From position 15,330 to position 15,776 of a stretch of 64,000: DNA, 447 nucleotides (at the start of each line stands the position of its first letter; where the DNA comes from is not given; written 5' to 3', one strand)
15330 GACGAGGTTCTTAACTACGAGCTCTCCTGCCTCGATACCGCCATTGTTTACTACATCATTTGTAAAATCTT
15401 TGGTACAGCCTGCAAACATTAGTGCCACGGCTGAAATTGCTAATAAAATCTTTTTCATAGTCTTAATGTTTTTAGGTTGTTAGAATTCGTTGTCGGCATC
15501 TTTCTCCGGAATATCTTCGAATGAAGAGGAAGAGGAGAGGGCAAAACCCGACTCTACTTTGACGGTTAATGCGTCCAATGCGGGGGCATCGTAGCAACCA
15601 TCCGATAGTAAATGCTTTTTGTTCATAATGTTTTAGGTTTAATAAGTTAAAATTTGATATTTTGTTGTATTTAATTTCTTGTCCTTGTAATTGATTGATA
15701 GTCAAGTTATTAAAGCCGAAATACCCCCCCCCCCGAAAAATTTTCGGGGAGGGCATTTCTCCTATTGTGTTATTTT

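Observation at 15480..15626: Unannotated 48-aa peptide leading the pilin-like/SusCD operon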

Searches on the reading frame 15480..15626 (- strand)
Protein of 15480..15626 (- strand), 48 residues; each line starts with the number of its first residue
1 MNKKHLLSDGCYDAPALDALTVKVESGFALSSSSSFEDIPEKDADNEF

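Call 4: search_protein_families(library=pfam, proteins=[window:15480-15626:-], max_evalue=1)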
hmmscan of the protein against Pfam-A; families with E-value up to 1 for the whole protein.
window:15480-15626:- (48 aa): 0 families

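Call 5: find_homologous_proteins(query=window:15483-15626:-, max_evalue=10)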
Query seq(48 aa) (48 aa): 3 proteins with E <= 10 among 3 candidates.
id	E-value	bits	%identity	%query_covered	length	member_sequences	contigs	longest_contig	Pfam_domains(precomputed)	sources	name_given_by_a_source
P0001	9.2e-22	92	94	100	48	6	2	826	-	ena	-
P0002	5.6e-20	86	94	100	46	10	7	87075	-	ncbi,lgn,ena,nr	ncbi:MAG: hypothetical protein IKB90_06295 [Alistipes sp.]|nr:hypothetical protein [Alistipes sp.]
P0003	7.6e-9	52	67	100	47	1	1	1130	-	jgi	jgi:hypothetical protein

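Call 6: search_protein_families(library=ncbifam, proteins=[window:15480-15626:-], max_evalue=0.1)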
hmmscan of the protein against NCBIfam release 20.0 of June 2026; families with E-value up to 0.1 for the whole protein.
window:15480-15626:- (48 aa): 0 families

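Call 8: find_encoding_contigs(protein=P0002, flank=6000, max_places=8)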
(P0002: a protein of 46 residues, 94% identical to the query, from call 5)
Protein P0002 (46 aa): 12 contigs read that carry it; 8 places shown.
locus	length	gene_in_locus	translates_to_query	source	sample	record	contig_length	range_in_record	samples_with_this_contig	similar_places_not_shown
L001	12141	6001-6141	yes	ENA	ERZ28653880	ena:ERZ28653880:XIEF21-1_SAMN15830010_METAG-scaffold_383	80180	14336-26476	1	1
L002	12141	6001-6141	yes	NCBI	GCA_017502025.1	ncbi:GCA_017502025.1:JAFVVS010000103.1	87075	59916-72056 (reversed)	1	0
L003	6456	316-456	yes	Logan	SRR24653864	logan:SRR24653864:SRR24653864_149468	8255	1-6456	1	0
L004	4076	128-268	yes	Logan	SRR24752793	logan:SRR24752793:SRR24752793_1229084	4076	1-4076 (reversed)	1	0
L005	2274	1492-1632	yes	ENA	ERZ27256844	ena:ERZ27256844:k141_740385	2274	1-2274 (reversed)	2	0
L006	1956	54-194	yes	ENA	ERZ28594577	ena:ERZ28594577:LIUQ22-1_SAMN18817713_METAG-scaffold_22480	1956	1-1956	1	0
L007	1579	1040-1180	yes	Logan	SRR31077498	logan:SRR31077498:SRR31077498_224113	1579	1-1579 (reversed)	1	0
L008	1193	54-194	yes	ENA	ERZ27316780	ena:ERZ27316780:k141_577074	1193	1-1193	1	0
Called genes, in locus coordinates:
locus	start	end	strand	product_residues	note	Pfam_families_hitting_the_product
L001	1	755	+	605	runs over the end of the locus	PF03717:PBP_dimer, PF00905:Transpeptidase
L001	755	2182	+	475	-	PF01098:FTSW_RODA_SPOVE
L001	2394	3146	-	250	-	PF00005:ABC_tran, PF13304:AAA_21 (faint)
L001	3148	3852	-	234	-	PF02405:MlaE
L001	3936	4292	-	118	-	PF16118:DUF4834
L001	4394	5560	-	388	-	PF02811:PHP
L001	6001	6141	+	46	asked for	-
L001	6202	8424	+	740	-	-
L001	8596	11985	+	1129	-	PF13149:Mfa_like_1 (faint)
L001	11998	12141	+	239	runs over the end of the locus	PF19190:BACON_2 (faint)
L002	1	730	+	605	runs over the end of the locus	PF03717:PBP_dimer, PF00905:Transpeptidase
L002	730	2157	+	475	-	PF01098:FTSW_RODA_SPOVE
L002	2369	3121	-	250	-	PF00005:ABC_tran, PF13304:AAA_21 (faint)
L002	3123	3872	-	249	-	PF02405:MlaE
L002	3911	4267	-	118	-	PF16118:DUF4834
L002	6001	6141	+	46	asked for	-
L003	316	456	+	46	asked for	-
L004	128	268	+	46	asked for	-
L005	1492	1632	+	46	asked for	-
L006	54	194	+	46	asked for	-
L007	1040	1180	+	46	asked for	-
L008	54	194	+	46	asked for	-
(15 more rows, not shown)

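Call 9: find_encoding_contigs(protein=P0003, flank=6000)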
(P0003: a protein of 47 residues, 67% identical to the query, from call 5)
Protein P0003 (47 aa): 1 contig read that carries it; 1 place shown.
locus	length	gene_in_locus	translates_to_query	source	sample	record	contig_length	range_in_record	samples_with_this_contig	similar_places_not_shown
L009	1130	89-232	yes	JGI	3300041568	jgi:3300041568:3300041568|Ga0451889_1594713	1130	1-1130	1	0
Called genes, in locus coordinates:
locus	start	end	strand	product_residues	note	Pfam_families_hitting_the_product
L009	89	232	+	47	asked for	-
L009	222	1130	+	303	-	?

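Call 17: find_related_loci(query=A2, collection=genome_contigs, flank=6000)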
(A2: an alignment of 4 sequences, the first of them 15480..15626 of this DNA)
Query A2 (48 aa) in genome_contigs; peptide patterns used: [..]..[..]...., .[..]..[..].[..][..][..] (x = any residue, [..] = any of these).
182 stretches matched a pattern; 2 encode a relative of the query (tblastn E <= 1e-3); 2 distinct loci.
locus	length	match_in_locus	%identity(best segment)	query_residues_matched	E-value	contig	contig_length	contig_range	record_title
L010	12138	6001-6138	94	1-48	6e-26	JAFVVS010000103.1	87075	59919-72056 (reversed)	MAG: Alistipes sp. isolate RGIG5438 Sheep_Colon-5__c641641, whole genome shotgun sequence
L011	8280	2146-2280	50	1-48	1e-7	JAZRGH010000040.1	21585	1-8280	MAG: Alistipes sp. isolate T1900045491_YK20190185.MAGScoT_cleanbin_000028 SGB_7384_k141_2736002, whole genome shotgun se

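Call 25: search_protein_representatives(alignment_id=A2)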
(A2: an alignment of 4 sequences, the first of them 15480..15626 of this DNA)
Query: 4 sequences, 48 profile positions. Proteins with E-value up to 0.001 (for the whole library): 17; up to 1e-10: 3; up to 1e-30: 0. The best 17 are listed.
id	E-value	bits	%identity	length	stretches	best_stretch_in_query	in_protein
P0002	4.3e-28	113.2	-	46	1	1-48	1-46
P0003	2.5e-26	107.6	-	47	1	1-48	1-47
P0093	2.7e-12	62.6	-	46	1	1-48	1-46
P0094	2.5e-09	53.1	-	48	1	1-48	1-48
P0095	2.7e-09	53.0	-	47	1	1-48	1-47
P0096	1.0e-07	48.0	-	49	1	1-48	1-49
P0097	4.1e-07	46.0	-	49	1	1-47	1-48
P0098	2.3e-05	40.4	-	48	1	1-43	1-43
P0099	2.7e-05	40.2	-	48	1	1-48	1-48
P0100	1.0e-04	38.3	-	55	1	1-31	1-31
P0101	1.8e-04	37.6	-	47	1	1-44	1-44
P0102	2.0e-04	37.4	-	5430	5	19-31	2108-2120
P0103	2.8e-04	37.0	-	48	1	7-48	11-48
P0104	3.7e-04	36.6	-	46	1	1-44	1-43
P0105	4.5e-04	36.3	-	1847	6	14-33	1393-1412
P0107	8.6e-04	35.4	-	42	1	1-34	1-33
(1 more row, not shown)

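Call 30: find_homologous_proteins(query=A3, max_evalue=1)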
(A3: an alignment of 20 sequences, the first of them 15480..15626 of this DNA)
Query A3 (20 sequences) (48 aa, profile of the alignment): 424 proteins with E <= 1 among 665 candidates; the best 120 are listed.
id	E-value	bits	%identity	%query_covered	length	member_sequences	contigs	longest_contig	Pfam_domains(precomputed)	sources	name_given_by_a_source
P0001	1.7e-19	87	94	100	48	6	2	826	-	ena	-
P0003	5.1e-19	86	67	100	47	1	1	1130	-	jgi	jgi:hypothetical protein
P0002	1.3e-18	84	94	100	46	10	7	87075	-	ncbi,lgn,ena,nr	ncbi:MAG: hypothetical protein IKB90_06295 [Alistipes sp.]|nr:hypothetical protein [Alistipes sp.]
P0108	4.3e-16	76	51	100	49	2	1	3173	-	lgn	-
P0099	5.4e-16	76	46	100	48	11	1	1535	-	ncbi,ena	-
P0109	6.3e-16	76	53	100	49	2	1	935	-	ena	-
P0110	8.7e-16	75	50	100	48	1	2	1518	-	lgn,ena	-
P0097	1.0e-15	75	53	100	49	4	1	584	-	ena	-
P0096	1.0e-15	75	49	100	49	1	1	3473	-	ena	-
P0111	1.7e-15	74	49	100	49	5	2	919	-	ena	-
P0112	2.3e-15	74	49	100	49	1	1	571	-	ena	-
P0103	6.6e-15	72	49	77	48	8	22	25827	-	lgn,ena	-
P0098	1.8e-14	71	45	100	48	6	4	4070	-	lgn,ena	-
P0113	2.1e-14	71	49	100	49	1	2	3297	-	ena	-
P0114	4.2e-14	70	47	100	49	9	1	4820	-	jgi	jgi:hypothetical protein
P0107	1.2e-9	55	47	79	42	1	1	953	-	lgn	-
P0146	2.7e-7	48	40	88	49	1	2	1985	-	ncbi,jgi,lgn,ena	jgi:hypothetical protein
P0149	9.4e-7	46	48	83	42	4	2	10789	-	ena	-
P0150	9.9e-7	46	42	65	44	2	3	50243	-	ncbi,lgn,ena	-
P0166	1.6e-5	42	41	60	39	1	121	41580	-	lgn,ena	-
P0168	1.9e-5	42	45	69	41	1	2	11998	-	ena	-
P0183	5.1e-5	41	46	50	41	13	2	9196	-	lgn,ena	-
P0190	6.4e-5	40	46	77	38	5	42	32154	-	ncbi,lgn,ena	-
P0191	6.8e-5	40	35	77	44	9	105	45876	-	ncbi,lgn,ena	-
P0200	9.7e-5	40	36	90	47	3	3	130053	-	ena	-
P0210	1.3e-4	39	35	83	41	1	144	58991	-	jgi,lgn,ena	-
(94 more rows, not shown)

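Call 32: list_cluster_members(proteins=[P0191, P0190, P0150, P0146, P0210, P0166])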
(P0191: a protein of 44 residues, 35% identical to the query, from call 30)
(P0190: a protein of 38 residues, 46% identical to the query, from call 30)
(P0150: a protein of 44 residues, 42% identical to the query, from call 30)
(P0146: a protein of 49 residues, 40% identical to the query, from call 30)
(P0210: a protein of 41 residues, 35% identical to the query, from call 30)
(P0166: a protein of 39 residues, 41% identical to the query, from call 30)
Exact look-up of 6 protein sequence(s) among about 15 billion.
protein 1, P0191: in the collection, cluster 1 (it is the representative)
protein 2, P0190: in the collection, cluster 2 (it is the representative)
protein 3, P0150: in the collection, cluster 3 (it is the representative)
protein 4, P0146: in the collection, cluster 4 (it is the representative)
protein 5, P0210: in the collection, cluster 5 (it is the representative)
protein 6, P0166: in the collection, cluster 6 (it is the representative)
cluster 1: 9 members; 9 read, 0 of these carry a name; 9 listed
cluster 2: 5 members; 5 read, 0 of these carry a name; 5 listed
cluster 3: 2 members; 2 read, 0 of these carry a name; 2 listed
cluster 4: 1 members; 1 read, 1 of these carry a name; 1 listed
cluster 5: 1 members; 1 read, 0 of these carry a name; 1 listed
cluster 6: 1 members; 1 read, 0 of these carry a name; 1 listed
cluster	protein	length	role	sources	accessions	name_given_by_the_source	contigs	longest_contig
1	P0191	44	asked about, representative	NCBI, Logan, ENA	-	-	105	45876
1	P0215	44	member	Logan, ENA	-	-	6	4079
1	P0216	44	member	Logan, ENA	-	-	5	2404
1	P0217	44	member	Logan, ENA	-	-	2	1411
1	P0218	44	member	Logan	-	-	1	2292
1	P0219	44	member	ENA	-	-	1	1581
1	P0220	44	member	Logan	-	-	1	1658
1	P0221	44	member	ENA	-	-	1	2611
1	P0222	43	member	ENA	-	-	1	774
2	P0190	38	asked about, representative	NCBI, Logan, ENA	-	-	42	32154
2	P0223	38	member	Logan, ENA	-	-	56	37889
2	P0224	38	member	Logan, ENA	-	-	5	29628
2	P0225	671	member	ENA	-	-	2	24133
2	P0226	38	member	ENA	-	-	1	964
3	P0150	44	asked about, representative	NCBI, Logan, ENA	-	-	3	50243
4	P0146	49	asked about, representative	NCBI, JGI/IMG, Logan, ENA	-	hypothetical protein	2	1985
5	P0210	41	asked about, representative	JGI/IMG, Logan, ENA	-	-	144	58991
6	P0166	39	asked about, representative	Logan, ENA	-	-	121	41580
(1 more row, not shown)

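Call 33: find_encoding_contigs(protein=P0210, flank=6000, max_places=3)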
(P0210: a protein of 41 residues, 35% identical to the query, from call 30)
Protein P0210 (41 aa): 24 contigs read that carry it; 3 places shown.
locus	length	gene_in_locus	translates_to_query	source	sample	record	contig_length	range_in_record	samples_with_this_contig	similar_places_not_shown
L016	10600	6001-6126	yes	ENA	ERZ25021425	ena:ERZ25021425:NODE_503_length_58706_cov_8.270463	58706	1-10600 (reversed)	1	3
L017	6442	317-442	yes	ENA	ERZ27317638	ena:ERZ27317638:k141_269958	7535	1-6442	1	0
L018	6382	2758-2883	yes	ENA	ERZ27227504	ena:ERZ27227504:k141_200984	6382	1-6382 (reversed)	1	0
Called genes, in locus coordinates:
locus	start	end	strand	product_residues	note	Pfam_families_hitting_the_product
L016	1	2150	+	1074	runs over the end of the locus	PF26549:Tricorn_N, PF26550:Tricorn_2nd, PF07676:PD40, PF07676:PD40, PF26550:Tricorn_2nd, PF26549:Tricorn_N, PF14684:Tricorn_C1, PF03572:Peptidase_S41, +6 more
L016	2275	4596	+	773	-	PF17678:Glyco_hydro_92N, PF07971:Glyco_hydro_92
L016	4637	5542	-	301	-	PF20138:DUF6528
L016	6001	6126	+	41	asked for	-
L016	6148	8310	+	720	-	PF07581:Glug (faint)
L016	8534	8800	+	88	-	-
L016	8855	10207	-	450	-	PF13173:AAA_14, PF13635:DUF4143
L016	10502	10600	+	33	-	?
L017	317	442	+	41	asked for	-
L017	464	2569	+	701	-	PF07581:Glug (faint)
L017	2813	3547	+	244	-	PF19775:DUF6261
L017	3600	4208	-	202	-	PF02310:B12-binding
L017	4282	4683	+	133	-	-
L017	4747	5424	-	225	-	-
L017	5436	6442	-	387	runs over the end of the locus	PF02463:SMC_N, PF11398:DUF2813 (weak), PF13175:AAA_15, PF13476:AAA_23 (weak), PF13304:AAA_21, PF13175:AAA_15 (weak)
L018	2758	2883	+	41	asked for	-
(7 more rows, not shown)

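Call 34: find_encoding_contigs(protein=P0191, flank=6000, max_places=3)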
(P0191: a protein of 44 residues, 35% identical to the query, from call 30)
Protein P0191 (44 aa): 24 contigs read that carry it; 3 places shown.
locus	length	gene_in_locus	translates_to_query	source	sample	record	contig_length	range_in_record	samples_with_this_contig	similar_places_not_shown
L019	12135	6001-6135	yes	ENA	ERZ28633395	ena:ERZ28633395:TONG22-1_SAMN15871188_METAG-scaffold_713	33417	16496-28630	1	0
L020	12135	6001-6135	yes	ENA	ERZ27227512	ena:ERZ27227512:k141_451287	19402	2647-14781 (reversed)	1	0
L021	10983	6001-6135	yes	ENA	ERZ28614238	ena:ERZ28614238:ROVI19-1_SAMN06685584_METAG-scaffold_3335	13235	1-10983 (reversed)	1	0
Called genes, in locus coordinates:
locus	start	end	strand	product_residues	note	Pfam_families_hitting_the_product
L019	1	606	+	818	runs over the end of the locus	PF00176:SNF2-rel_dom, PF00270:DEAD, PF04851:ResIII, PF00271:Helicase_C, PF16203:ERCC3_RAD25_C (weak)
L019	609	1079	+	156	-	PF03682:UPF0158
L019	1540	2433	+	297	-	PF07751:Abi_2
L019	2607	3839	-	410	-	PF14294:DUF4372, PF01609:DDE_Tnp_1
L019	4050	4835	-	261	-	PF02661:Fic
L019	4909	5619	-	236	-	-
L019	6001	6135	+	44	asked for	-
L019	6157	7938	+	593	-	-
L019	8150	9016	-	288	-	PF01642:MM_CoA_mutase, PF02310:B12-binding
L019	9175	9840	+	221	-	-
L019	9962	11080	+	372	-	-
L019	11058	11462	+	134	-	PF04266:ASCH (weak)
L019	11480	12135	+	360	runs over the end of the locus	PF16872:putAbiC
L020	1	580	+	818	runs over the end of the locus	PF00176:SNF2-rel_dom, PF00270:DEAD (weak), PF04851:ResIII, PF00271:Helicase_C, PF16203:ERCC3_RAD25_C (weak)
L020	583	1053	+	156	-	PF03682:UPF0158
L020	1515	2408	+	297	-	PF07751:Abi_2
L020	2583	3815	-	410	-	PF14294:DUF4372, PF01609:DDE_Tnp_1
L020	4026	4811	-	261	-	PF02661:Fic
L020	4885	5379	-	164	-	-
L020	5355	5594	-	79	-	-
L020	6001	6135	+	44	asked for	-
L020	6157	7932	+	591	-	-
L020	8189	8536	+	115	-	PF18765:Polbeta, PF01909:NTP_transf_2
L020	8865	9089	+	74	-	PF12668:DUF3791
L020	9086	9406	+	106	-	PF13151:DUF3990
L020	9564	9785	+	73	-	-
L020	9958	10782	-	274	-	PF00376:MerR, PF13411:MerR_1, PF09278:MerR-DNA-bind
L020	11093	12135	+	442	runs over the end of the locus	PF13304:AAA_21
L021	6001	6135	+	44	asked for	-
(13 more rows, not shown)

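Call 35: find_encoding_contigs(protein=P0190, flank=6000, max_places=3)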
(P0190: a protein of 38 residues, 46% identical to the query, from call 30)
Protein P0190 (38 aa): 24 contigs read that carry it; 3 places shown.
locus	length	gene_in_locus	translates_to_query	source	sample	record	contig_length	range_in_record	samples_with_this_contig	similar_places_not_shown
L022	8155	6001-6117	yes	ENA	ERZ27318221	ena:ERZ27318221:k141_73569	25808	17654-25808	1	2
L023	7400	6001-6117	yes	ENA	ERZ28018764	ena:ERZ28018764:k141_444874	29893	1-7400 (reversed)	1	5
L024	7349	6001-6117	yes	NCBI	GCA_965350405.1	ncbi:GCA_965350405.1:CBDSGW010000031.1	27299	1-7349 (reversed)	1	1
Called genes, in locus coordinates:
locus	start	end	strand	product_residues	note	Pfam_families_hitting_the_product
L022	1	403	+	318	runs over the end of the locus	PF00389:2-Hacid_dh, PF13241:NAD_binding_7 (faint), PF07991:KARI_N (faint), PF02826:2-Hacid_dh_C, PF00670:AdoHcyase_NAD (weak)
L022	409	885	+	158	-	PF09719:C_GCAxxG_C_C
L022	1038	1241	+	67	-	PF10771:DUF2582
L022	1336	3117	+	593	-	PF00009:GTP_EFTU, PF00071:Ras (weak), PF03144:GTP_EFTU_D2, PF00679:EFG_C, PF06421:LepA_C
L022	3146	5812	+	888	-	PF01841:Transglut_core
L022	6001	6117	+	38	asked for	-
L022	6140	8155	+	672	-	?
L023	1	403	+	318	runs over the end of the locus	PF00389:2-Hacid_dh, PF07991:KARI_N (faint), PF02826:2-Hacid_dh_C, PF00670:AdoHcyase_NAD (weak)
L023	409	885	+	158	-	PF09719:C_GCAxxG_C_C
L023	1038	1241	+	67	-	PF10771:DUF2582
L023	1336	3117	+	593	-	PF00009:GTP_EFTU, PF00071:Ras (weak), PF03144:GTP_EFTU_D2, PF00679:EFG_C, PF06421:LepA_C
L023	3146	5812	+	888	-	PF01841:Transglut_core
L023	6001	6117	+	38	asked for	-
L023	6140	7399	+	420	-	?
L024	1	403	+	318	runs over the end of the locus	PF00389:2-Hacid_dh, PF07991:KARI_N (faint), PF02826:2-Hacid_dh_C, PF00670:AdoHcyase_NAD (weak)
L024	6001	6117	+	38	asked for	-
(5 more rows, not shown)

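Call 50: find_related_loci(query=A5, collection=metagenome_contigs, flank=7000)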
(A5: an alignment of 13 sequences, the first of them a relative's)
Query A5 (44 aa) in metagenome_contigs; peptide patterns used: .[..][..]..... (x = any residue, [..] = any of these).
600 stretches matched a pattern (row limit reached: there are more); 20 encode a relative of the query (tblastn E <= 1e-3); 20 distinct loci.
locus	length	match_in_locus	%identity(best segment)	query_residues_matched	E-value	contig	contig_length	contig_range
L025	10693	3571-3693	51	4-44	2e-9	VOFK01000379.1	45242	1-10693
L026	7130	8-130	51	4-44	2e-9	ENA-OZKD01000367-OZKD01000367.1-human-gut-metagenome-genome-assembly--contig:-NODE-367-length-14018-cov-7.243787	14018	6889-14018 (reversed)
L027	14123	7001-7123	51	4-44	2e-9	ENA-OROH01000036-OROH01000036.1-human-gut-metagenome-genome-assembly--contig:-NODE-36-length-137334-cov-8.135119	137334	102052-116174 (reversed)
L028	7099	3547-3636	67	8-37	6e-9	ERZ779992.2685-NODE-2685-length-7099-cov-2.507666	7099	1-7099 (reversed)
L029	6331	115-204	67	8-37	6e-9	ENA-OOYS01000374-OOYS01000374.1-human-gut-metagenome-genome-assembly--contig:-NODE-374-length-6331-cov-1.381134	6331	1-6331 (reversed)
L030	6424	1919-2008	67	8-37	6e-9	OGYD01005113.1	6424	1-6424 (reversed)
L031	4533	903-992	67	8-37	6e-9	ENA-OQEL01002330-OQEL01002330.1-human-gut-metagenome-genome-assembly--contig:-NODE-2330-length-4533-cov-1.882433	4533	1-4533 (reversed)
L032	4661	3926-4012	66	11-39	2e-8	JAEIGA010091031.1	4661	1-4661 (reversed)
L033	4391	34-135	56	11-44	2e-8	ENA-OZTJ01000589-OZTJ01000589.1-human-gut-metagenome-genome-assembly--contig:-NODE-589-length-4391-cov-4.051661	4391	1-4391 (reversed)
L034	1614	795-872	69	11-36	2e-8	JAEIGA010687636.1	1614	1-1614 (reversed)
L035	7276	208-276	83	11-33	2e-8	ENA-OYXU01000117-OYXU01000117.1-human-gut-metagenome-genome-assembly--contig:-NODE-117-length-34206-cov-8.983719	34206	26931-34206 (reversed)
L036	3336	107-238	53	4-44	5e-8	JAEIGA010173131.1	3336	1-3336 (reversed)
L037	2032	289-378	61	1-31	2e-7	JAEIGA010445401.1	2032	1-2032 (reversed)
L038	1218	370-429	85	11-30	2e-7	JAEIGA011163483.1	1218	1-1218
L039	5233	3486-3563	62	5-30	1e-6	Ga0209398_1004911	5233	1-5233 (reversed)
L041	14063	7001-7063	76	11-31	1e-6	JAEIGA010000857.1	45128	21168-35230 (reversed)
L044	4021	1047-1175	55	1-44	1e-5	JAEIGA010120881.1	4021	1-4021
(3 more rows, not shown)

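Call 54: search_protein_families(library=pfam, alignment_id=A4, max_evalue=1)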
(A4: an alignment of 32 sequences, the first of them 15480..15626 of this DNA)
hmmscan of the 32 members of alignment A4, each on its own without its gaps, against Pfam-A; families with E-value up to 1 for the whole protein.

A. member 1, window:15480-15626:- (48 aa): 0 families

B. families by the number of members that match (of 32 scanned): 1 family
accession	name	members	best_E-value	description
PF19387.4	DUF5962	1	0.11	Family of unknown function (DUF5962)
